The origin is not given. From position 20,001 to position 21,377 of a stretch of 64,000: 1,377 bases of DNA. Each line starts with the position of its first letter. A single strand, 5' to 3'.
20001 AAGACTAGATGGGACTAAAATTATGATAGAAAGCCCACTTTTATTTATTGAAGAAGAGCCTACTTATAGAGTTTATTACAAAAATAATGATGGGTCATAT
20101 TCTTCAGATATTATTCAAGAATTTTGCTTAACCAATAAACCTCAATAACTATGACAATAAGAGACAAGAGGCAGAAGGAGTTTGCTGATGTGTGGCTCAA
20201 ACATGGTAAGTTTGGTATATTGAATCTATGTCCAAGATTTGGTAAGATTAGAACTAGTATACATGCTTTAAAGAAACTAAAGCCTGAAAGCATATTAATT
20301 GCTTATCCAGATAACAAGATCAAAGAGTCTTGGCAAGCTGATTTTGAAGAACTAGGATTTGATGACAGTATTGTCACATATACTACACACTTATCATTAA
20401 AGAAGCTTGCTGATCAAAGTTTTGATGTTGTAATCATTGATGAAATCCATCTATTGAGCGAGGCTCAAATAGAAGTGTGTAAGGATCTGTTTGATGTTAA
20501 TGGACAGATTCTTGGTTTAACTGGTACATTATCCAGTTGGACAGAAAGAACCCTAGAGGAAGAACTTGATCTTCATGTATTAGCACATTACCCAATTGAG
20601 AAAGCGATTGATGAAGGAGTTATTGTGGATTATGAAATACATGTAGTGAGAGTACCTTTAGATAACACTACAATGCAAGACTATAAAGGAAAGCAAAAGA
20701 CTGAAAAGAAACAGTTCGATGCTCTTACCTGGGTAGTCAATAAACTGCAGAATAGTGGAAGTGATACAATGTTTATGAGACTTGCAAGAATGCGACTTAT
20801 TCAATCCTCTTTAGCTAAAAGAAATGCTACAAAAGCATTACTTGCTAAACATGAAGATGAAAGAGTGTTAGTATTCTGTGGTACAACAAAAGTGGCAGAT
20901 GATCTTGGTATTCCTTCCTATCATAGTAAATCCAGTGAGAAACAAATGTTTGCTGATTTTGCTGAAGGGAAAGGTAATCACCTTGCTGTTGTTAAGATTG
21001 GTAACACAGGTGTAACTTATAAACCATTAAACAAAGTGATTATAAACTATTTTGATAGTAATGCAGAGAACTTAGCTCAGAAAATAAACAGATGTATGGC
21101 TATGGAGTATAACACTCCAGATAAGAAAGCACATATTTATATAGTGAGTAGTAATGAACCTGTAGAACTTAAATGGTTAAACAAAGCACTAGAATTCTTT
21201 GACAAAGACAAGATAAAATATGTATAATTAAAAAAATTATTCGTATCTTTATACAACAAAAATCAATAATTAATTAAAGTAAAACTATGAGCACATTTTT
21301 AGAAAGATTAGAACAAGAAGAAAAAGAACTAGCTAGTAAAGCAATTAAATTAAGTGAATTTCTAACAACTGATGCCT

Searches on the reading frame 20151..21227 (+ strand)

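Call 11: search_protein_families(library=pfam, proteins=[window:20151-21227:+], max_evalue=0.001)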
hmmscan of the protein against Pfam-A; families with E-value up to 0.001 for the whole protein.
window:20151-21227:+ (358 aa): 2 families
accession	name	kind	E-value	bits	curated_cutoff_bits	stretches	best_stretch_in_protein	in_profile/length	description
PF00271.37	Helicase_C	-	5.5e-07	30.3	23.5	1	223-316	2-107/110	Helicase conserved C-terminal domain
PF04851.21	ResIII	-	2.4e-06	28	22.5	0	83-127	118-162/164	Type III restriction enzyme, res subunit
